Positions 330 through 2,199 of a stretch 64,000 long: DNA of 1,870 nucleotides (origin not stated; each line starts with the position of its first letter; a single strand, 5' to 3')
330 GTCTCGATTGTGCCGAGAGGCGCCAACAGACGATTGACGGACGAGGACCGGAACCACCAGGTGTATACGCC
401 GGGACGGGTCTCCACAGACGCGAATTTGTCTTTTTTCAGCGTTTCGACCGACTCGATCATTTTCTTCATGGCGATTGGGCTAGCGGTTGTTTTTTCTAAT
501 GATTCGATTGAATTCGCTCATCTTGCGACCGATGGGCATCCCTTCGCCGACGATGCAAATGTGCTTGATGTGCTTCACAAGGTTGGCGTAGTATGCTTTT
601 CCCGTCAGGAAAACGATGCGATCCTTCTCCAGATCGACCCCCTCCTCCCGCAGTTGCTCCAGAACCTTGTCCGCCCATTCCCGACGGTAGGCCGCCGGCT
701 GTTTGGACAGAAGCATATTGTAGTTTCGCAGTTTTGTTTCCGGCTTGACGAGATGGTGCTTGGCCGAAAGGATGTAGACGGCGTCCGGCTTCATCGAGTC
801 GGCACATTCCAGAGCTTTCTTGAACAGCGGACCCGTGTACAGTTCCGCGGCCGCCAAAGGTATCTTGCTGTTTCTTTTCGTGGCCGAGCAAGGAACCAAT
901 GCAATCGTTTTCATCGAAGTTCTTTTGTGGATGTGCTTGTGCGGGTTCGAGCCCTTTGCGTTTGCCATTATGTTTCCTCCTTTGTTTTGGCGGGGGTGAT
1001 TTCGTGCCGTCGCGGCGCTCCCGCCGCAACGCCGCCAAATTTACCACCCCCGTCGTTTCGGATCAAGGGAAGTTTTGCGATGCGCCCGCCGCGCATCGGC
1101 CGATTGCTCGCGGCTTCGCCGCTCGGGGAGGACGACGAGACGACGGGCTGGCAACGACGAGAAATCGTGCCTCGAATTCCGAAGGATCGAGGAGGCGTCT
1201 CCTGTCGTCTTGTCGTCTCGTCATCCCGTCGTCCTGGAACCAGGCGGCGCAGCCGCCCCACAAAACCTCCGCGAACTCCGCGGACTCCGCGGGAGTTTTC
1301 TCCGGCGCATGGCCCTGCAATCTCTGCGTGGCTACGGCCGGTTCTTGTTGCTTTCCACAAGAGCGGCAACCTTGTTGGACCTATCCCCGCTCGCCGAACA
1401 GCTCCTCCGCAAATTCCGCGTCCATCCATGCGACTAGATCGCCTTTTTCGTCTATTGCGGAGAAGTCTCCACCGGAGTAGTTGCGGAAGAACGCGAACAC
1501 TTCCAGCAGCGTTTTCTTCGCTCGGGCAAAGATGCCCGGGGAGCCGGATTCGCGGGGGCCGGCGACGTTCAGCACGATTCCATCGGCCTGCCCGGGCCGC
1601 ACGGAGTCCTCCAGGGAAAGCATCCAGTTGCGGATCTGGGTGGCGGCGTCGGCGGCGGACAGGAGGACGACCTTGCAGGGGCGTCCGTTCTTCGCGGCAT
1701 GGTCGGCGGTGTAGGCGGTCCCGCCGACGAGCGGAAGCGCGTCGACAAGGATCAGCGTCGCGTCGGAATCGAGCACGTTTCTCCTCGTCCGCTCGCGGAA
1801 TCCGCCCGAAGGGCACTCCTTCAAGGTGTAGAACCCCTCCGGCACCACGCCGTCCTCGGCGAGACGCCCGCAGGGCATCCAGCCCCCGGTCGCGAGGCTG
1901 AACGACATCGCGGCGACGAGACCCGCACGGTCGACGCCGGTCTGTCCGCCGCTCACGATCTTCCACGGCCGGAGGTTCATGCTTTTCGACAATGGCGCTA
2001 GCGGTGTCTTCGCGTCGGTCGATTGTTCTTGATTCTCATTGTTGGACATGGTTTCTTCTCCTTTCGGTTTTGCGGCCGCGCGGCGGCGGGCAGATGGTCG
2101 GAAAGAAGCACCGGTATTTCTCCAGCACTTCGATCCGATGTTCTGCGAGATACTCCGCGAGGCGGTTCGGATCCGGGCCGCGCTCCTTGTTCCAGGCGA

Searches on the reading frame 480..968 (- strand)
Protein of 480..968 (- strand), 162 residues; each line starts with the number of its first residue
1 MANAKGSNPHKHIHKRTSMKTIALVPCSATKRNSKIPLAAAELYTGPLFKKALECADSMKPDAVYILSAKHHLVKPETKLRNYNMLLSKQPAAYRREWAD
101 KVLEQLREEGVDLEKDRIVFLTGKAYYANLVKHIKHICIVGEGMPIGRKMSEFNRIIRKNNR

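Call 11: search_protein_families(library=pfam, proteins=[window:480-968:-], max_evalue=0.01)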
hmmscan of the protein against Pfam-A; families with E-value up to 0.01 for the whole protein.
window:480-968:- (162 aa): 1 family
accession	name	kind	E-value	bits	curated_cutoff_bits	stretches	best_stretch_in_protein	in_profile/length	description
PF21818.3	DUF6884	-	1.1e-33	116.6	30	1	22-154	1-134/135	Family of unknown function (DUF6884)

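Call 61: search_protein_families(library=padloc, proteins=[window:480-968:-], max_evalue=0.01)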
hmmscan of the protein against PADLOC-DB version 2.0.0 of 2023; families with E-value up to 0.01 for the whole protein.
window:480-968:- (162 aa): 6 families
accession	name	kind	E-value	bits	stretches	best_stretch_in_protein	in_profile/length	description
PDLC04712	PDC-M57A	-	2e-37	126.6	1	19-154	1-133/138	-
PDLC02818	DpdC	-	0.0012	16.2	1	11-84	26-100/319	DpdC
PDLC02815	DpdC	-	0.0018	15.8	1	28-91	44-105/312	DpdC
PDLC04870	PDC-S05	-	0.002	15.5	1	94-137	106-151/214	-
PDLC04843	PDC-S05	-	0.0031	14.8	1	94-137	103-146/330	-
PDLC04853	PDC-S05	-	0.004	14.3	1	93-137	105-149/336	-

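Call 62: search_protein_families(library=ncbifam, proteins=[window:480-968:-], max_evalue=0.01)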
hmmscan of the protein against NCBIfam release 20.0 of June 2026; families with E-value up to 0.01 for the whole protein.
window:480-968:- (162 aa): 0 families

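Call 90: find_homologous_proteins(query=window:480-968:-, max_evalue=1e-10)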
Query window:480-968:- (162 aa): 15 proteins with E <= 1e-10 among 35 candidates.
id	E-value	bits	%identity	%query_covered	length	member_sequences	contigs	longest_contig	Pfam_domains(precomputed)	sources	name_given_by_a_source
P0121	5.0e-103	359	100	100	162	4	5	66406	PF21818.4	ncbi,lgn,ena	-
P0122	3.0e-84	298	86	99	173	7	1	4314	PF21818.4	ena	-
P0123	8.7e-74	264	86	88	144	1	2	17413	PF21818.4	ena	-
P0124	5.5e-50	187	63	89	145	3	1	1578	PF21818.4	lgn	-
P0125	1.7e-46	176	58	89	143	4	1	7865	PF21818.4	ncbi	-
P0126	1.2e-43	167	56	88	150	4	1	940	PF21818.4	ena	-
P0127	4.0e-42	162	56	85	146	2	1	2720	PF21818.4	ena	-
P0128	5.7e-22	96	42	85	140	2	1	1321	PF21818.4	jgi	-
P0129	2.4e-15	75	36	82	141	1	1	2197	PF21818.4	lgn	-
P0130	3.3e-13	68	33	88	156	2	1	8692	PF21818.4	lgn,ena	-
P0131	9.5e-13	66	43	80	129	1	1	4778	PF21818.4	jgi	-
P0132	2.2e-12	65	34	87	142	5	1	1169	PF21818.4,PF03883.21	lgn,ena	-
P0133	1.3e-11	63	34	86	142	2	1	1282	PF21818.4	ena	-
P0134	4.0e-11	61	40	83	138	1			PF21818.4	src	-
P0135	8.9e-11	60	35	83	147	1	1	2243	PF21818.4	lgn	-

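Call 92: find_encoding_contigs(protein=P0123, flank=4000, max_places=2)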
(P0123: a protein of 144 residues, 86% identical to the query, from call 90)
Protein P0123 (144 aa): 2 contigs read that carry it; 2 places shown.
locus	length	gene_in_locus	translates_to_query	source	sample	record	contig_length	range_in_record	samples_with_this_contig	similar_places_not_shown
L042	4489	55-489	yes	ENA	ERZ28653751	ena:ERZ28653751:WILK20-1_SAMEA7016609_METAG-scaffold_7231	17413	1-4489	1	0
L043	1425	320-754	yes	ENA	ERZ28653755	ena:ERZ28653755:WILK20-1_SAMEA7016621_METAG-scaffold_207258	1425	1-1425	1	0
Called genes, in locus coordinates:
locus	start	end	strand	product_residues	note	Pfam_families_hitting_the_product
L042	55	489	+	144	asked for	PF21818:DUF6884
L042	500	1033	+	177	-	PF20815:GIY_YIG_2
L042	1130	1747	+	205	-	-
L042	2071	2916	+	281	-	-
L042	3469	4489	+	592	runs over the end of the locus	-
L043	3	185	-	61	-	?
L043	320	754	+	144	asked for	PF21818:DUF6884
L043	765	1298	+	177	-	PF20815:GIY_YIG_2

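Call 93: find_encoding_contigs(protein=P0122, flank=4000, max_places=1)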
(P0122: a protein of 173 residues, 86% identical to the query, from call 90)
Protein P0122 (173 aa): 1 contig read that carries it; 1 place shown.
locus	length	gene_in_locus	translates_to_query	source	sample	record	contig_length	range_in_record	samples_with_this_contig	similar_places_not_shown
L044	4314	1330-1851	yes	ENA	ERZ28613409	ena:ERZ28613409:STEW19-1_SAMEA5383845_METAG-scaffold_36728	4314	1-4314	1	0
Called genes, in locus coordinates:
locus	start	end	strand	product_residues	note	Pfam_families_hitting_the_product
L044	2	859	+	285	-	?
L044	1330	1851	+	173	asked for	PF21818:DUF6884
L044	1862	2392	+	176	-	PF20815:GIY_YIG_2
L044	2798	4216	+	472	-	PF08238:Sel1, PF03781:FGE-sulfatase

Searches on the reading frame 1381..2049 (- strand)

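Call 25: search_protein_families(library=pfam, proteins=[window:1381-2049:-], max_evalue=0.001)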
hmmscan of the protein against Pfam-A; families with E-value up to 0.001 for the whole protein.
window:1381-2049:- (222 aa): 2 families
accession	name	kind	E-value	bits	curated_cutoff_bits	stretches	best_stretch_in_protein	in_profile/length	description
PF12694.12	cpYpsA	-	3e-42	144.2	26.2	1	31-184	1-144/145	Circularly permutated YpsA SLOG family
PF02481.21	DNA_processg_A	-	0.00013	21.6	29.6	0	12-61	58-107/212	DNA recombination-mediator protein A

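Call 61: search_protein_families(library=padloc, proteins=[window:1381-2049:-], max_evalue=0.01)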
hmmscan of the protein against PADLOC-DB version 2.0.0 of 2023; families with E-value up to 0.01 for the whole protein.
window:1381-2049:- (222 aa): 0 families
